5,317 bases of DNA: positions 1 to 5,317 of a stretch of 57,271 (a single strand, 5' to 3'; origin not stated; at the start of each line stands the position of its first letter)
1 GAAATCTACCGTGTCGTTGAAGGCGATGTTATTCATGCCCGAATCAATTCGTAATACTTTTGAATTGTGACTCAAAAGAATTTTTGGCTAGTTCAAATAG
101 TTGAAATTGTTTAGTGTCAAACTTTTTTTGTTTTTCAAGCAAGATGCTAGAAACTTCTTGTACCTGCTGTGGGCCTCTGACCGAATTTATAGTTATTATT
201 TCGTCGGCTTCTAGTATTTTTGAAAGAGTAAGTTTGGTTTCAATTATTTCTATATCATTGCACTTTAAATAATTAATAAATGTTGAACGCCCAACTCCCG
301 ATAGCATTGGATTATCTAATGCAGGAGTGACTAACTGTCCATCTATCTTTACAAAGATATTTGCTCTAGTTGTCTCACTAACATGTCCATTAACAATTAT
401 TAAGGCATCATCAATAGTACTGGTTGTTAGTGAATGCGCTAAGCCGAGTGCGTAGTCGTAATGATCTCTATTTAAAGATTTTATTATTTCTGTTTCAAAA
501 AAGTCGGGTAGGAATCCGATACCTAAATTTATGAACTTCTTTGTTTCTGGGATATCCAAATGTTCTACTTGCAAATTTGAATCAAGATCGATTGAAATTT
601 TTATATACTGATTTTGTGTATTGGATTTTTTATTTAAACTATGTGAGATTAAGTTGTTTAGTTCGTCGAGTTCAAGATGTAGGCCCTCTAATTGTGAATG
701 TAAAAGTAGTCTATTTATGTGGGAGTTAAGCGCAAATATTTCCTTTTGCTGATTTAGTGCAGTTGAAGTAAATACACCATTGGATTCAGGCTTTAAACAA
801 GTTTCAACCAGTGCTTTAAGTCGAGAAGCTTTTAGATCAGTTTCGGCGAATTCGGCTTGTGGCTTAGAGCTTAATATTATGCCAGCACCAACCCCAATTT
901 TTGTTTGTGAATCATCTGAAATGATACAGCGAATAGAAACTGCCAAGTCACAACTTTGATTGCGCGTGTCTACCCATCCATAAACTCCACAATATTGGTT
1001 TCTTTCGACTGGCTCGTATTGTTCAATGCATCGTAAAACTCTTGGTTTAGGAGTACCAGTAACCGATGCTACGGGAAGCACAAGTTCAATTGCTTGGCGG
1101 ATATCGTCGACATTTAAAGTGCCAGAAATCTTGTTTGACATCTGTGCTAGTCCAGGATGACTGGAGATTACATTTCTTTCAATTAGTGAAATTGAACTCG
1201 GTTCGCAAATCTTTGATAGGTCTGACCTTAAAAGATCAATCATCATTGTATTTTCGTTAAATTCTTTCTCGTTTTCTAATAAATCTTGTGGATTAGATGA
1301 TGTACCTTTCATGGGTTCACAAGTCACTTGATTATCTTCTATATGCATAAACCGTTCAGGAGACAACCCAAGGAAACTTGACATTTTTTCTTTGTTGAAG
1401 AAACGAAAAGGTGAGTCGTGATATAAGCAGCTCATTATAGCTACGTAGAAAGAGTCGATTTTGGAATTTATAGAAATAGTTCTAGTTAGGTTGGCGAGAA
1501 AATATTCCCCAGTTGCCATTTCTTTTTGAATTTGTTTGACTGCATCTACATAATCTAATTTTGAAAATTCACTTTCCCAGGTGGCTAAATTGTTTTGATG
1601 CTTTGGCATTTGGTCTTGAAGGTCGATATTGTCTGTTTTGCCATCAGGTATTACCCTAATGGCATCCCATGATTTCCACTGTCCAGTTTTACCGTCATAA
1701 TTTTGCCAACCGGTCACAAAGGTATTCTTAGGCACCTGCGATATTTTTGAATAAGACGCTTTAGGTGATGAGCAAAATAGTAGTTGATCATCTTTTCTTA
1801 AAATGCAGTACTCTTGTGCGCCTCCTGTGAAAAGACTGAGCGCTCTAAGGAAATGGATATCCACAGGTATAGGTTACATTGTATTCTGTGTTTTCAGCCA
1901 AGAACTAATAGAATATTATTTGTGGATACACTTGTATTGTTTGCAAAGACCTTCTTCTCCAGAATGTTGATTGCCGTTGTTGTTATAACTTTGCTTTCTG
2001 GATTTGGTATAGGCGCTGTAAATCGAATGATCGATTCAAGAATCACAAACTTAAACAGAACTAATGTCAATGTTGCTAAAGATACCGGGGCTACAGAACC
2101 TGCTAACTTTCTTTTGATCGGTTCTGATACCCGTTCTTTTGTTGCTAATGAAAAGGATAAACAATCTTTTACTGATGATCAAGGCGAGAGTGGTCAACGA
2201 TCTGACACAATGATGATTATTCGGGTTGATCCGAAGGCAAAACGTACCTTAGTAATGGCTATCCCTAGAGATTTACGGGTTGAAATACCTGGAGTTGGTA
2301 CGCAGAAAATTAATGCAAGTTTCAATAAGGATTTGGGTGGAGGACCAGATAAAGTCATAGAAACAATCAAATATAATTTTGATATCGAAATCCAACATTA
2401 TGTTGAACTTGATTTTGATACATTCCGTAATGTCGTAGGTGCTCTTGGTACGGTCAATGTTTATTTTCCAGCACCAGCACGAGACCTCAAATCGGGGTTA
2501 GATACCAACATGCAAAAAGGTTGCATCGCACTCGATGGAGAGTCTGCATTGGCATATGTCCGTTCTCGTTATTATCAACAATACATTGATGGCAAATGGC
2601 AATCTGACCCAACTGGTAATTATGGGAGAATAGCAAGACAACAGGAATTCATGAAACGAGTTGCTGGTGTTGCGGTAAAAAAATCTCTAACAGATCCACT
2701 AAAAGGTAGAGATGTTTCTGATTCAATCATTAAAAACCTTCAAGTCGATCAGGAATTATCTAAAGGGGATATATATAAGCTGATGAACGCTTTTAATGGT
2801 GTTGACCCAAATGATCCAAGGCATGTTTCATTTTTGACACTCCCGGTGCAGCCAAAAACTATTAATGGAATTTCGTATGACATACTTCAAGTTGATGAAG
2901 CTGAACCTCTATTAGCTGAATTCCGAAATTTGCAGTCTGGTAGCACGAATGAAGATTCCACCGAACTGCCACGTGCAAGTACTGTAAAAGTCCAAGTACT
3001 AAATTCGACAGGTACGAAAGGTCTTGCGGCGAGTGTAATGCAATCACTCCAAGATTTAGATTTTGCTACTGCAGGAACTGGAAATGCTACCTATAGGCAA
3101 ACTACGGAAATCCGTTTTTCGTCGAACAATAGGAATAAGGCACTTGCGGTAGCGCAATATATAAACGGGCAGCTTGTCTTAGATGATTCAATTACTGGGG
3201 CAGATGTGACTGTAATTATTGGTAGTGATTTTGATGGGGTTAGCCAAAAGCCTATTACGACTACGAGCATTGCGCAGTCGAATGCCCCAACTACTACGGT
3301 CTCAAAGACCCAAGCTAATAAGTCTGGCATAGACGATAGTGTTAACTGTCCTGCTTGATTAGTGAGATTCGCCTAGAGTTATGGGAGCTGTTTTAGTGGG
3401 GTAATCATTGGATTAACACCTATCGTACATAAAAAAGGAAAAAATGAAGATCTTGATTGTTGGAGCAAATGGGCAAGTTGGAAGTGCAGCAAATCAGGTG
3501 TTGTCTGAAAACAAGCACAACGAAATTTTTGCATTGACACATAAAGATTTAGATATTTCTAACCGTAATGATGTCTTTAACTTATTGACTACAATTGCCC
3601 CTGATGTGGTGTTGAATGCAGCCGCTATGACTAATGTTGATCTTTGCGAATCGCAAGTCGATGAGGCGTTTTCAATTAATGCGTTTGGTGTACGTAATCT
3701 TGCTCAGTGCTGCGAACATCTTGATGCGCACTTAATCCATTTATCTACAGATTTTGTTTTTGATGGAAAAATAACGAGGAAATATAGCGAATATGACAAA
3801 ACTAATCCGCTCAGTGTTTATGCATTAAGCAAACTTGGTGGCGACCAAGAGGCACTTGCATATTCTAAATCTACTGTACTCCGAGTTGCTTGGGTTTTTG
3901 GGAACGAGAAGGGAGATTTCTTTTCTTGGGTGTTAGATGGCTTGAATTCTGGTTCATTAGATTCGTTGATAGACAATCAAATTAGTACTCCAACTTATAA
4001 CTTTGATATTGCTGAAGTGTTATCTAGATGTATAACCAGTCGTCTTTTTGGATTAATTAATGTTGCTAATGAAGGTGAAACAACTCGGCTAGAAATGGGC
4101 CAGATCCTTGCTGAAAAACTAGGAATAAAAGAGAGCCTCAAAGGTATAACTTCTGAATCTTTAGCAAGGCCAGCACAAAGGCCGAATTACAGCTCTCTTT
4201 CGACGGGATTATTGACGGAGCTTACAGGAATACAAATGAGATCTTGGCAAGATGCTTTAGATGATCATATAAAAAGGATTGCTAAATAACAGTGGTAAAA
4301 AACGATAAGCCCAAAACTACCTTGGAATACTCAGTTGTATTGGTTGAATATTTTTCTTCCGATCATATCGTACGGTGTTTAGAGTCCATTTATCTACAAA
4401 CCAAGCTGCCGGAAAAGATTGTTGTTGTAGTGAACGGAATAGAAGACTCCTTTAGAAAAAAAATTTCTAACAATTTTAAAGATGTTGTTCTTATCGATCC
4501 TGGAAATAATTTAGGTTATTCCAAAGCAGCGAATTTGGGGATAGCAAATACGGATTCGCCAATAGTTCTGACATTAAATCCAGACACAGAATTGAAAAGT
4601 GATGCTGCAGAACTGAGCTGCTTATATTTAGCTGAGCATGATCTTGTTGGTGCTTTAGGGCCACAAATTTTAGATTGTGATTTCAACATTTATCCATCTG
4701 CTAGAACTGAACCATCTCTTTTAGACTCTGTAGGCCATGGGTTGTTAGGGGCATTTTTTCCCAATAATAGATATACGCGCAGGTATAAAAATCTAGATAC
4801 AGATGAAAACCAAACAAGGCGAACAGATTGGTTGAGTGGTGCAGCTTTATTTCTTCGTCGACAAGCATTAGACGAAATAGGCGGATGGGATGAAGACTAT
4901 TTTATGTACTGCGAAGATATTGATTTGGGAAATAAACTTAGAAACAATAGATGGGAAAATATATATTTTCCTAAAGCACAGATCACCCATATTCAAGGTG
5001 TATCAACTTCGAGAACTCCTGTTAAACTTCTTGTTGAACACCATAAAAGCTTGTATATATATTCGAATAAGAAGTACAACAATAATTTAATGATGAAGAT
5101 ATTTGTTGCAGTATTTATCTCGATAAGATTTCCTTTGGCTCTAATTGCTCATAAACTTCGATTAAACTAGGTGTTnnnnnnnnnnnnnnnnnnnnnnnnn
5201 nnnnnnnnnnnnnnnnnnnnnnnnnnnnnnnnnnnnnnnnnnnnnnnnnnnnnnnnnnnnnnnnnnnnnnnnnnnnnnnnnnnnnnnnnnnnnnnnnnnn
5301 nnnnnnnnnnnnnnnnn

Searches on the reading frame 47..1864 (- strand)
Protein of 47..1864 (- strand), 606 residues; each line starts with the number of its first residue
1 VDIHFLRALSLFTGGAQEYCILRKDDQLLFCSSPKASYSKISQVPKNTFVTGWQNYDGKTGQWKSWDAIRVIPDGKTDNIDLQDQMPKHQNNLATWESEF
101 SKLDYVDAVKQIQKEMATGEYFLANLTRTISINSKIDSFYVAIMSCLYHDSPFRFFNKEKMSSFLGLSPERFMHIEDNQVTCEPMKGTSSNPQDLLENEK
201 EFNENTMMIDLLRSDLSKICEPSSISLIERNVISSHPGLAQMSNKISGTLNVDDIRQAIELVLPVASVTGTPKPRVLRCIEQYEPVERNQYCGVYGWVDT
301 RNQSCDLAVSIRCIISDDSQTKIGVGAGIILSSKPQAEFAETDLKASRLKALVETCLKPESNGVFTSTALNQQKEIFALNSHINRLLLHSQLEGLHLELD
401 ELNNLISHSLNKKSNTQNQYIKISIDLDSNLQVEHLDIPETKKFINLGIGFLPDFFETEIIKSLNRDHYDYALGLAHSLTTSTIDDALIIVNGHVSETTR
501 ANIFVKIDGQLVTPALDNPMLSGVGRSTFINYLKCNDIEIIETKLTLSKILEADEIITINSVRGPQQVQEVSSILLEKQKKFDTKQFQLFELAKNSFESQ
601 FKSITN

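Call 42: search_protein_families(library=pfam, proteins=[window:47-1864:-], max_evalue=0.0001)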
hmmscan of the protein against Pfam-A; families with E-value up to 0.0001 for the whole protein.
window:47-1864:- (606 aa): 2 families
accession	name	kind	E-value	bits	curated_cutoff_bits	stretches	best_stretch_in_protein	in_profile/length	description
PF00425.24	Chorismate_bind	-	4.2e-59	200.6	27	1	103-345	3-257/257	chorismate binding enzyme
PF01063.24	Aminotran_4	-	2.4e-24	86.9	28.5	1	363-570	1-222/223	Amino-transferase class IV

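Call 76: search_protein_families(library=ncbifam, proteins=[window:47-1864:-], max_evalue=1e-20)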
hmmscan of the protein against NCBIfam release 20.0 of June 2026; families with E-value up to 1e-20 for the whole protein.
window:47-1864:- (606 aa): 24 families
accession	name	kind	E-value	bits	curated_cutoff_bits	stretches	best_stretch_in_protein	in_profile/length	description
TIGR00553.1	pabB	equivalog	1.1e-55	189.1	328.4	1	83-348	53-328/329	aminodeoxychorismate synthase component I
TIGR01824.1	PabB-clade2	equivalog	3.7e-49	167.9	408.55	1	100-349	94-355/355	aminodeoxychorismate synthase, component I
TIGR01820.1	TrpE-arch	equivalog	5.3e-42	144.6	512.05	1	82-351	166-446/449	anthranilate synthase component I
NF005698.0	PRK07508.1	equivalog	9.7e-42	142.8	452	1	83-348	97-374/383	aminodeoxychorismate synthase component I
TIGR00564.1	trpE_most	equivalog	7.2e-41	140.6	517.7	1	82-349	173-450/455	anthranilate synthase component I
NF005486.0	PRK07093.1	equivalog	1e-40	139.9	275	1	89-342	60-314/323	aminodeoxychorismate synthase component I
NF004530.0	PRK05877.1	equivalog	2.3e-40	139.1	383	1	88-354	147-416/425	aminodeoxychorismate synthase component I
TIGR00543.1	isochor_syn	subfamily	9.2e-38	130.4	224.75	1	83-350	73-346/349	isochorismate synthase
NF006563.0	PRK09070.1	equivalog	6.1e-37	127.3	514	1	93-349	173-440/447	aminodeoxychorismate synthase component I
NF004610.0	PRK05940.1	equivalog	1.9e-36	125.8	568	1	88-352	179-459/467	anthranilate synthase component I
NF005009.0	PRK06404.1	equivalog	4e-34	118.4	422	1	97-346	99-347/351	anthranilate synthase component I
NF010086.0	PRK13571.1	equivalog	2.3e-32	112.2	693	1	91-349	219-493/510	anthranilate synthase component I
NF010087.0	PRK13572.1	equivalog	1.9e-31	109.2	580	1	88-351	158-430/435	anthranilate synthase component I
NF012009.0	PRK15465.1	equivalog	3.4e-31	108.3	622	1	81-349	168-447/453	aminodeoxychorismate synthase component 1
TIGR01823.1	PabB-fungal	equivalog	3e-29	101.9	442.55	1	93-347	461-735/742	aminodeoxychorismate synthase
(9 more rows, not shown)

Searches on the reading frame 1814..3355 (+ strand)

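Call 42: search_protein_families(library=pfam, proteins=[window:1814-3355:+], max_evalue=0.0001)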
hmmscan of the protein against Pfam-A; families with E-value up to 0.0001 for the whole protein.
window:1814-3355:+ (514 aa): 2 families
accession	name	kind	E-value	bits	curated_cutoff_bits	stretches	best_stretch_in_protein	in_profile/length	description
PF03816.19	LytR_cpsA_psr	-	2.8e-33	115.6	24.6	1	129-284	1-145/150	LytR_cpsA_psr family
PF13399.11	LytR_C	-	3.4e-16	60.4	22.2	1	390-473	1-86/86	LytR cell envelope-related transcriptional attenuator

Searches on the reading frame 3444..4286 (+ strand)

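Call 42: search_protein_families(library=pfam, proteins=[window:3444-4286:+], max_evalue=0.0001)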
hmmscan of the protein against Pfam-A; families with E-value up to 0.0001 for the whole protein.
window:3444-4286:+ (281 aa): 5 families
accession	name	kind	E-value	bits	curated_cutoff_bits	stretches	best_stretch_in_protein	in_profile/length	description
PF04321.23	RmlD_sub_bind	-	3.7e-73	246.5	27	1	1-279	1-285/287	RmlD substrate binding domain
PF01370.27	Epimerase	-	8e-22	78.2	20.9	1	3-150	1-166/240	NAD dependent epimerase/dehydratase family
PF16363.11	GDP_Man_Dehyd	-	5.6e-14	52.8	27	1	30-148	53-175/332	GDP-mannose 4,6 dehydratase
PF02719.21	Polysacc_synt_2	-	1.5e-10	41.2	20.2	1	28-103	52-129/293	Polysaccharide biosynthesis protein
PF07993.18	NAD_binding_4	-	5.6e-05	22.9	20.1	1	54-116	90-150/258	Male sterility protein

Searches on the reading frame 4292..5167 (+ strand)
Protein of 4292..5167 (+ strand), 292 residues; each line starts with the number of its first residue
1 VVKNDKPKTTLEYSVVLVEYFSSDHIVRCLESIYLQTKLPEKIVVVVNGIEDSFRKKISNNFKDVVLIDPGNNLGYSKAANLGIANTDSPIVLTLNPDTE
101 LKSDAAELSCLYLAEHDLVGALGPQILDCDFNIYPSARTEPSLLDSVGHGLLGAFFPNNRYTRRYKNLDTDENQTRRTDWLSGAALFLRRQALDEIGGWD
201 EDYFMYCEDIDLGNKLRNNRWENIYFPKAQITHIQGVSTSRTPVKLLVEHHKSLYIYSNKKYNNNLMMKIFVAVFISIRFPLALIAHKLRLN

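Call 42: search_protein_families(library=pfam, proteins=[window:4292-5167:+], max_evalue=0.0001)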
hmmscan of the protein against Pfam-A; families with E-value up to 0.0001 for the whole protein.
window:4292-5167:+ (292 aa): 3 families
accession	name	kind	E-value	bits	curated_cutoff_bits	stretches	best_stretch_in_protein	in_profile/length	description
PF13641.12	Glyco_tranf_2_3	-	1.9e-11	44.8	27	1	13-236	3-214/230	Glycosyltransferase like family 2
PF00535.33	Glycos_transf_2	-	4.5e-11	43.4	23.3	1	14-155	1-132/168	Glycosyl transferase family 2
PF13632.12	Glyco_trans_2_3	-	2.1e-05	24.9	27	1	181-239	72-128/198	Glycosyl transferase family group 2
